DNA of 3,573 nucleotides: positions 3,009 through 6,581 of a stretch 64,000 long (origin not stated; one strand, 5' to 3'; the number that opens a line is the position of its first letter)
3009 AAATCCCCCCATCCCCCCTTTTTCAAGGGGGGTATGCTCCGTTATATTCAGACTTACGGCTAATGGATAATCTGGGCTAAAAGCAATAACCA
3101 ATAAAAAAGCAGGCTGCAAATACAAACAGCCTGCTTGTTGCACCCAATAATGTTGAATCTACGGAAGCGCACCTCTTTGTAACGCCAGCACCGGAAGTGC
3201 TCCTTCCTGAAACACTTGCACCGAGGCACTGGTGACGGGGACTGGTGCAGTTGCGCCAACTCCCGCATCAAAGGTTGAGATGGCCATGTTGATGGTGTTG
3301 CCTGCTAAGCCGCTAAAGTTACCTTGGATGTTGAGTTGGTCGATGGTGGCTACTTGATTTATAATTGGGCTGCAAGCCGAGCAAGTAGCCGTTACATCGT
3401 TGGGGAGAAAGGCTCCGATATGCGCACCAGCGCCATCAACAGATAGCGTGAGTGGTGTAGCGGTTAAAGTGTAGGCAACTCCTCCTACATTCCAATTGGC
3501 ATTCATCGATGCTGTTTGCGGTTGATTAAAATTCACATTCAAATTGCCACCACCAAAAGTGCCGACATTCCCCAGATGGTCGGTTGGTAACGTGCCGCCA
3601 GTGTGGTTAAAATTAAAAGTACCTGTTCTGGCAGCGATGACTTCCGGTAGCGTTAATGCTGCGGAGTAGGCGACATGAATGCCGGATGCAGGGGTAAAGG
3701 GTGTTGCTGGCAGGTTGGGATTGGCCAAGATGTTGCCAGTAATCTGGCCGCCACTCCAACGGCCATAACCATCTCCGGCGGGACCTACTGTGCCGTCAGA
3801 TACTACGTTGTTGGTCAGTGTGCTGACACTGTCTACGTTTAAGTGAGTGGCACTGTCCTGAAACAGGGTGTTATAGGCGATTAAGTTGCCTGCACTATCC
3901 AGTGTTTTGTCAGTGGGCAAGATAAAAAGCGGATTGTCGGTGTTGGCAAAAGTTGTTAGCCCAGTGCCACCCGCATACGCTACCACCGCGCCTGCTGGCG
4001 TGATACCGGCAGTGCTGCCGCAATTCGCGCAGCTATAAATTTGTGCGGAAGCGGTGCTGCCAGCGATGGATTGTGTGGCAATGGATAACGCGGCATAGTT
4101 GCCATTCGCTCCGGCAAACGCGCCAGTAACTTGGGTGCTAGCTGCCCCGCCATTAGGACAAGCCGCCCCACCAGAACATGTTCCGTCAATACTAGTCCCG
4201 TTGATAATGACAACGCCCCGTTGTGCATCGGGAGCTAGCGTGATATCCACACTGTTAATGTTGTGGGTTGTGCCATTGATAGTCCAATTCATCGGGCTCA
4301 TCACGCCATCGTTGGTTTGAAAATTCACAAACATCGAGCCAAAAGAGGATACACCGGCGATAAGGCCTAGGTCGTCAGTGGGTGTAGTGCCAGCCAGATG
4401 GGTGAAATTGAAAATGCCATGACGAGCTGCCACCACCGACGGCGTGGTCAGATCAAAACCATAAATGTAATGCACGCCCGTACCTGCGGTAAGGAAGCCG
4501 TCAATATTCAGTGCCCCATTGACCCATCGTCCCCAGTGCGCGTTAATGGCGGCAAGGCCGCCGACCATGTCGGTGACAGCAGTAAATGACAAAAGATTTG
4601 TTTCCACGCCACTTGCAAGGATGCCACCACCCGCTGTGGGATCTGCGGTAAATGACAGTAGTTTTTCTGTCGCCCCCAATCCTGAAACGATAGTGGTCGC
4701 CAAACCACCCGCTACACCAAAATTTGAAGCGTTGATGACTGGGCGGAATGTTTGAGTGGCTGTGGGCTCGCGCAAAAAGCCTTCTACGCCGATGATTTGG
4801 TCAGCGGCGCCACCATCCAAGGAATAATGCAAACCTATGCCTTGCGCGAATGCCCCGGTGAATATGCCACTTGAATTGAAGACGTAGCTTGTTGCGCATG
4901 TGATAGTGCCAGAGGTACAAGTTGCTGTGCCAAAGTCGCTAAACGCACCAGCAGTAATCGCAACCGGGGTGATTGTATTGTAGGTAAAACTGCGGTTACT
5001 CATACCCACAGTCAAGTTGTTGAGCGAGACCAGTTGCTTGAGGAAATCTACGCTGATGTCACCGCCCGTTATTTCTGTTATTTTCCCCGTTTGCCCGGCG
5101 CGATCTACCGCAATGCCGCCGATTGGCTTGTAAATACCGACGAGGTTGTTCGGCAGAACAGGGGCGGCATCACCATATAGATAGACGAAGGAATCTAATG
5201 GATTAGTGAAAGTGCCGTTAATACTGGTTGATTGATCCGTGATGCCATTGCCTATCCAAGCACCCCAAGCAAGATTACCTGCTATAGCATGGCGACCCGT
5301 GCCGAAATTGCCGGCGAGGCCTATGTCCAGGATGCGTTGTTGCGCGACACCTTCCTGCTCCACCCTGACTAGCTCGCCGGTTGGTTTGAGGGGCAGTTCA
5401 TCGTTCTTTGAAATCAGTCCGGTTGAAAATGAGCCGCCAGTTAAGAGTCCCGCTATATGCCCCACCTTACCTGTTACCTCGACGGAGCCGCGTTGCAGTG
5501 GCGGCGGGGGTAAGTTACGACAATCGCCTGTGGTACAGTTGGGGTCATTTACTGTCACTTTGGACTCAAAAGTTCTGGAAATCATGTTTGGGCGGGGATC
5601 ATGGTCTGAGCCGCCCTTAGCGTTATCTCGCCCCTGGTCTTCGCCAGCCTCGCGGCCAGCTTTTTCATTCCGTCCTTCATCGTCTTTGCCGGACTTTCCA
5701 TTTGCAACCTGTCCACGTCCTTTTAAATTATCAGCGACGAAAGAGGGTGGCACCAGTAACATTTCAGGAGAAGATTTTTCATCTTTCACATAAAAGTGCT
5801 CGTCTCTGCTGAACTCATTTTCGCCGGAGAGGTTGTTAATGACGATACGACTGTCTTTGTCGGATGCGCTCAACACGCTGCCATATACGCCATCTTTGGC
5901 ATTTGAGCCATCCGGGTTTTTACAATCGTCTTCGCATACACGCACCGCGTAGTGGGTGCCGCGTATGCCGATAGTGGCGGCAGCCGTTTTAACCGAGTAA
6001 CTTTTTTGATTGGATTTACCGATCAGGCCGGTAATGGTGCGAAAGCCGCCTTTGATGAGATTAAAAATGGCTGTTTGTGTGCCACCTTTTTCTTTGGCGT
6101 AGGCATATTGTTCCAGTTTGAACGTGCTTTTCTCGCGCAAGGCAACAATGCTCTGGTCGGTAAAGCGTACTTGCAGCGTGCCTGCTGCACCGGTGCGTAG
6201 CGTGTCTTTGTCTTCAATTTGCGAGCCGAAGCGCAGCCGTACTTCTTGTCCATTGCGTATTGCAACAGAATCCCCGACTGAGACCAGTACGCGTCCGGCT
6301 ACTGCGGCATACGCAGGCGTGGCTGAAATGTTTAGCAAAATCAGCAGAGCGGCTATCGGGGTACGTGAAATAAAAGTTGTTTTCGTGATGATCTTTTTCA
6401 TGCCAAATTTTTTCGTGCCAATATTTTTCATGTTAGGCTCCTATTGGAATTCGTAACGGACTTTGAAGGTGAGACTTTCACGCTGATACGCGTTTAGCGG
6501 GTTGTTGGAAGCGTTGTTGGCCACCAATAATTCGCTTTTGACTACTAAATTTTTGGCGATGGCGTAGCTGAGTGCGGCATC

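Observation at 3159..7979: Slam/DUF560-like outer-membrane protein paired with a giant non-lipoprotein FecR-domain protein carrying three TbpB-barrel-like modules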

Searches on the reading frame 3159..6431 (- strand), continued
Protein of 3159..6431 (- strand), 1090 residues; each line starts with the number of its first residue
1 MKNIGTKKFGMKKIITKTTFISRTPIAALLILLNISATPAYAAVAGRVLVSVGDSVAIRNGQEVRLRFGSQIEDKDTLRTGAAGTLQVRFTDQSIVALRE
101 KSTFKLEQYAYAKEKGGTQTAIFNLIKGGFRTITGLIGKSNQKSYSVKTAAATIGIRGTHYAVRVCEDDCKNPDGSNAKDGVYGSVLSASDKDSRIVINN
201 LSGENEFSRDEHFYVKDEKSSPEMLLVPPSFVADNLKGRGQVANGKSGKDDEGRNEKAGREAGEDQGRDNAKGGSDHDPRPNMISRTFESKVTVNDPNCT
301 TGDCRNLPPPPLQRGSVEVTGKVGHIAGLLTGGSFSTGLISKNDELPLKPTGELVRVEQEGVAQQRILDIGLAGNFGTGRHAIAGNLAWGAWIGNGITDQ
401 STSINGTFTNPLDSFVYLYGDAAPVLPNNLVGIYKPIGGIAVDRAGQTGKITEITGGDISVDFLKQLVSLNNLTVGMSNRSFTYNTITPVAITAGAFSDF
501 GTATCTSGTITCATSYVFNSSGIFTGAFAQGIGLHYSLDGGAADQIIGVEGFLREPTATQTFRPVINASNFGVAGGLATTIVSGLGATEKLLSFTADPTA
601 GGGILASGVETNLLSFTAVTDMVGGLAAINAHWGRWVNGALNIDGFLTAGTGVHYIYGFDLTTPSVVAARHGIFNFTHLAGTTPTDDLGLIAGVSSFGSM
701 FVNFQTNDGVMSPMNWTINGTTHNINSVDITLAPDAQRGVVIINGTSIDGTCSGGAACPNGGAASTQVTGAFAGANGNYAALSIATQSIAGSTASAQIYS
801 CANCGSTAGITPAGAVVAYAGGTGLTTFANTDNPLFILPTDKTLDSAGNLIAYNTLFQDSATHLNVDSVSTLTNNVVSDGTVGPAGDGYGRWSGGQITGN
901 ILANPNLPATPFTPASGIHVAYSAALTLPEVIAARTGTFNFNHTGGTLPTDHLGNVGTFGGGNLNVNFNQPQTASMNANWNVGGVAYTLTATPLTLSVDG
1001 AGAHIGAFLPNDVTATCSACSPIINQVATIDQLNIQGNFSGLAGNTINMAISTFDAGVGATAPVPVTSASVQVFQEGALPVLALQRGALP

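Call 40: fold_search(model_id=the predicted structure, library=pdb)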
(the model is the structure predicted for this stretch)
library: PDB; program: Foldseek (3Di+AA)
matches with E <= 10: 1102; with E <= 0.001: 43
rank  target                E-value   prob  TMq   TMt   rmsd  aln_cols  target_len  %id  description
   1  4qq1_C                7.3e-09  1.00  0.12  0.23  20.0       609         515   11  Crystal structure of the isotype 1 Transferrin binding protein B (TbpB) from serogroup B Neisseria meningitidis (released 2015-04-01)
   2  4o4x_A                7.3e-09  1.00  0.12  0.23  19.1       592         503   11  Crystal structure of the vaccine antigen Transferrin Binding Protein B (TbpB) double mutant Tyr-167-Ala and Trp-176-Al (released 2015-01-14)
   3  3ve2_A                1.9e-08  1.00  0.13  0.23  18.6       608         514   11  The 2.1 angstrom crystal structure of Transferrin binding protein B (TbpB) from serogroup B M982 Neisseria meningitidi (released 2012-02-22)
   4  4o4x_B                2.2e-08  1.00  0.13  0.25  18.1       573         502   12  Crystal structure of the vaccine antigen Transferrin Binding Protein B (TbpB) double mutant Tyr-167-Ala and Trp-176-Al (released 2015-01-14)
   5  4o4u_A                2.6e-08  1.00  0.12  0.23  19.5       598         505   12  Crystal structure of the vaccine antigen Transferrin Binding Protein B (TbpB) mutant Trp-176-Ala from Haemophilus para (released 2015-01-14)
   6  9dc4_B                4.3e-08  1.00  0.13  0.23  23.2       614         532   12  Transferrin Binding Protein A in complex with transferrin binding protein B, transferrin and globular domain of TonB (released 2026-03-04)
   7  3pqu_B                4.5e-08  1.00  0.12  0.22  19.6       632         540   12  The crystal structures of porcine pathogen AsH57_TbpB (released 2011-02-02)
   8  3pqu_A                4.9e-08  1.00  0.12  0.21  19.6       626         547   13  The crystal structures of porcine pathogen AsH57_TbpB (released 2011-02-02)
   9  4o3w_A                5.2e-08  1.00  0.13  0.23  19.8       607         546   15  Crystal structure of the vaccine antigen Transferrin Binding Protein B (TbpB) mutant Tyr-63-Ala from Actinobacillus su (released 2015-01-14)
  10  3ve1_C                5.2e-08  1.00  0.13  0.22  19.0       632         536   12  The 2.9 angstrom crystal structure of Transferrin binding protein B (TbpB) from serogroup B M982 Neisseria meningitidi (released 2012-02-22)
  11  4o4u_B                6.8e-08  1.00  0.12  0.24  18.3       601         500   12  Crystal structure of the vaccine antigen Transferrin Binding Protein B (TbpB) mutant Trp-176-Ala from Haemophilus para (released 2015-01-14)
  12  3v8u_A                7.8e-08  1.00  0.12  0.20  18.4       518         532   12  The crystal structure of transferrin binding protein B (TbpB) from Neisseria meningitidis serogroup B (released 2012-02-15)
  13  9clt_B                1.0e-07  1.00  0.12  0.21  24.7       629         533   12  Transferrin Binding Protein A in complex with transferrin binding protein B and transferrin (iron bound to N lobe only (released 2026-03-11)
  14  7jrd_A                1.4e-07  1.00  0.12  0.21  28.4       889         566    9  The crystal structure of lactoferrin binding protein B (LbpB) from Neisseria meningitidis in complex with human lactof (released 2021-10-13)
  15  3hol                  1.5e-07  1.00  0.13  0.26  19.1       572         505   12  The Structure of Intact Ap-TbpB (N and C lobes) (released 2009-10-06)
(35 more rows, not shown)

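Call 77: search_protein_representatives(alignment_id=A2)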
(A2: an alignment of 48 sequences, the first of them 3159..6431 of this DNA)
Query: 48 sequences, 646 profile positions. Proteins with E-value up to 0.001 (for the whole library): 24923; up to 1e-10: 14967; up to 1e-30: 4500. The best 150 are listed.
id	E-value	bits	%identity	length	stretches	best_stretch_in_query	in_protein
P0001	4.2e-197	673.4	-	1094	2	3-637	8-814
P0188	4.9e-182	623.6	-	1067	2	1-638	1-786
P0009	3.1e-178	611.0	-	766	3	1-282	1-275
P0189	5.2e-178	610.3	-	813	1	1-637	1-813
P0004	2.5e-172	591.5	-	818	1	3-641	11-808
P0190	2.7e-167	574.9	-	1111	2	5-641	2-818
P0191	3.2e-165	568.1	-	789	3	1-245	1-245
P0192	3.2e-165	568.0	-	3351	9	6-388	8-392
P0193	5.8e-161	554.0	-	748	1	9-637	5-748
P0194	5.0e-160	550.9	-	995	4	19-273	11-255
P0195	2.9e-158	545.1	-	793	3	1-309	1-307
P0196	1.1e-157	543.2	-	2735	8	13-621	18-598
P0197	3.7e-157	541.4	-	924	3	14-322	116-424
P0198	3.7e-156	538.1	-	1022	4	10-310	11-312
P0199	8.4e-156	536.9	-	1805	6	1-282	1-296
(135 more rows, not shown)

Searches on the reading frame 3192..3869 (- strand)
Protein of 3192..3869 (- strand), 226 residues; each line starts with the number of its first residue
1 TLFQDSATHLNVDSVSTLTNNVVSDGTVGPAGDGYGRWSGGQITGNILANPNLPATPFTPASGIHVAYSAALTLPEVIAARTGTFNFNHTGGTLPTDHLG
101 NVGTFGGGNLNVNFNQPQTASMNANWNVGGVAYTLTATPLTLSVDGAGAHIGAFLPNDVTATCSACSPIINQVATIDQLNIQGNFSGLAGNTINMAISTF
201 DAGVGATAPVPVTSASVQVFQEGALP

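Call 48: search_solved_structures(query=A3, max_evalue=10, show_alignments=2)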
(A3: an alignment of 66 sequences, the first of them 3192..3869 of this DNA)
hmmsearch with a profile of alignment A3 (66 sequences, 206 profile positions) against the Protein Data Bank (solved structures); distinct sequences matched with E-value up to 10: 2.
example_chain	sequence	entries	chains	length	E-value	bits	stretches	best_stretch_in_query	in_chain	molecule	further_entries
9q07_A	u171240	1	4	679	0.0013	21.4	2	101-189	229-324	Crystal structure of N-lobe of Transferrin Binding Protein B (TbpB) from Neisseria gonorrh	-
8glo_A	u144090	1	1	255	0.025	17.2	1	54-174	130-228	Hemophilin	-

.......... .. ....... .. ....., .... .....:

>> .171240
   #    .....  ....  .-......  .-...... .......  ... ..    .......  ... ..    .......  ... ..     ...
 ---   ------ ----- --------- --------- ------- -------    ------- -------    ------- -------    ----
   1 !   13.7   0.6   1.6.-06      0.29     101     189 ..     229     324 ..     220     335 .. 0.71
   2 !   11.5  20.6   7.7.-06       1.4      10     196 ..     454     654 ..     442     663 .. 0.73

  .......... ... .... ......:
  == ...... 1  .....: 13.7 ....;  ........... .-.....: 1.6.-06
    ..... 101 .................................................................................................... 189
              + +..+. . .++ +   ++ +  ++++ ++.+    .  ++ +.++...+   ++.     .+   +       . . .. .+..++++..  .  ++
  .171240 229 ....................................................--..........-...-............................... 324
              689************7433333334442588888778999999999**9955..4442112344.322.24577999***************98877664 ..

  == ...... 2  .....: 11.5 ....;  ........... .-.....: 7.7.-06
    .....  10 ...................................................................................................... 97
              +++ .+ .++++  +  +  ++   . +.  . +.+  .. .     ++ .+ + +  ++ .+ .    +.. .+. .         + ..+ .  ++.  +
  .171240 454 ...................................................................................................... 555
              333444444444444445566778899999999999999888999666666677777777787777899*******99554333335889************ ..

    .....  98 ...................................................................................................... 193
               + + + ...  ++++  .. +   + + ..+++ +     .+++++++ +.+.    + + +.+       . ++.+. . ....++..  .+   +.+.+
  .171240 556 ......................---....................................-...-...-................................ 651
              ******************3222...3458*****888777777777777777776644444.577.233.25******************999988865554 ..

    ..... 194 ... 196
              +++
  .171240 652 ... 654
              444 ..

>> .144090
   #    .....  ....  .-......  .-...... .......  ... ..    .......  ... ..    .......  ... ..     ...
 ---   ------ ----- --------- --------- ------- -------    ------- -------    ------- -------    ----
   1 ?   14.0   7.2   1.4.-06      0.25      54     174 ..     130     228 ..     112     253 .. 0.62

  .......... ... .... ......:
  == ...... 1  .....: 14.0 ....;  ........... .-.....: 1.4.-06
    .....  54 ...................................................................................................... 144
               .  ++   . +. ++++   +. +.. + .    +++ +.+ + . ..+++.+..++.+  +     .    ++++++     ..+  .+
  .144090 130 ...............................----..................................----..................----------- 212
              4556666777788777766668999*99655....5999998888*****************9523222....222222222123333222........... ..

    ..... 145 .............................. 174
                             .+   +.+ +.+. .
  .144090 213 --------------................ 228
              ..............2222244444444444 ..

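Call 49: search_protein_families(library=pfam, alignment_id=A3, max_evalue=1)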
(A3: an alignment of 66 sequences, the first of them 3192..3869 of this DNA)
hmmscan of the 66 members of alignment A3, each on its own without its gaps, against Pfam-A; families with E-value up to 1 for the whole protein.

A. member 1, window:3192-3869:- (226 aa): 0 families

B. families by the number of members that match (of 66 scanned): 17 families
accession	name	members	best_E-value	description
PF01298.24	TbpB_B_D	2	0.052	C-lobe and N-lobe beta barrels of Tf-binding protein B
PF23987.1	Phage_holin_10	2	0.17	Bacteriophage holin Pam3 gp28 family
PF22199.2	FKBP26_IF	1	0.00011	FKBP26, IF domain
PF11528.13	DUF3224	1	0.0067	Protein of unknown function (DUF3224)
PF01664.22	Reo_sigma1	1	0.024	Reovirus viral attachment protein sigma 1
PF11766.14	Candida_ALS_N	1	0.026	Agglutinin-like protein, N-terminal domain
PF19578.4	DUF6090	1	0.038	Family of unknown function (DUF6090)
PF12581.13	DUF3756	1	0.039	Protein of unknown function (DUF3756)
PF20530.3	DUF6745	1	0.069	Domain of unknown function (DUF6745)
PF21172.3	CueP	1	0.085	Periplasmic copper-binding protein CueP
PF05481.17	Myco_19_kDa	1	0.086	Mycobacterium 19 kDa lipoprotein antigen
PF12982.12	DUF3866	1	0.11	Protein of unknown function (DUF3866)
PF23451.1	Zn_ribbon_PaaD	1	0.12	PaaD zinc beta ribbon domain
PF16831.10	CssAB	1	0.16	CS6 fimbrial subunits A and B, Coli surface antigen 6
PF04294.18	VanW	1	0.2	VanW like protein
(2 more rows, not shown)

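Call 65: find_homologous_proteins(query=A3, max_evalue=0.001)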
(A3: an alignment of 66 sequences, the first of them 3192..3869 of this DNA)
Query A3 (66 sequences) (226 aa, profile of the alignment): 20 proteins with E <= 0.001 among 8000 candidates.
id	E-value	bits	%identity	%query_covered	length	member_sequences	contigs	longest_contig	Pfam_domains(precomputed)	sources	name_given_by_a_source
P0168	4.8e-52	194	65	95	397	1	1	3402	-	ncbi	ncbi:MAG: hypothetical protein ABL858_03020, partial [Candidatus Nitrotoga sp.]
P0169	1.2e-40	157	-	-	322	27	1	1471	-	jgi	-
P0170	3.4e-38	149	-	-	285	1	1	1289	-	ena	-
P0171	8.7e-38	148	48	13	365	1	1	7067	-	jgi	jgi:hypothetical protein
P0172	1.0e-37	148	-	-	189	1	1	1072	-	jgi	jgi:hypothetical protein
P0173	2.2e-37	146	-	-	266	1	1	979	-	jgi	jgi:hypothetical protein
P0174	2.6e-37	146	-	-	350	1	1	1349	-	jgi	jgi:hypothetical protein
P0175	1.1e-36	144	-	-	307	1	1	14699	-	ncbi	-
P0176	2.1e-36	143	45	13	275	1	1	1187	-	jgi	jgi:hypothetical protein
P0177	3.2e-33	133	-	-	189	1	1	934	-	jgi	jgi:hypothetical protein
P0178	5.0e-33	132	35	8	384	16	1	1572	-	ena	-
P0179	6.0e-33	132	44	8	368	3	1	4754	-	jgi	jgi:hypothetical protein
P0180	6.5e-33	132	-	-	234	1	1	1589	-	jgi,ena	jgi:hypothetical protein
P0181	4.8e-31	126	34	61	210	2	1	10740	-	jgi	jgi:hypothetical protein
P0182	1.4e-30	124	39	54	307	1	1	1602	-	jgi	jgi:hypothetical protein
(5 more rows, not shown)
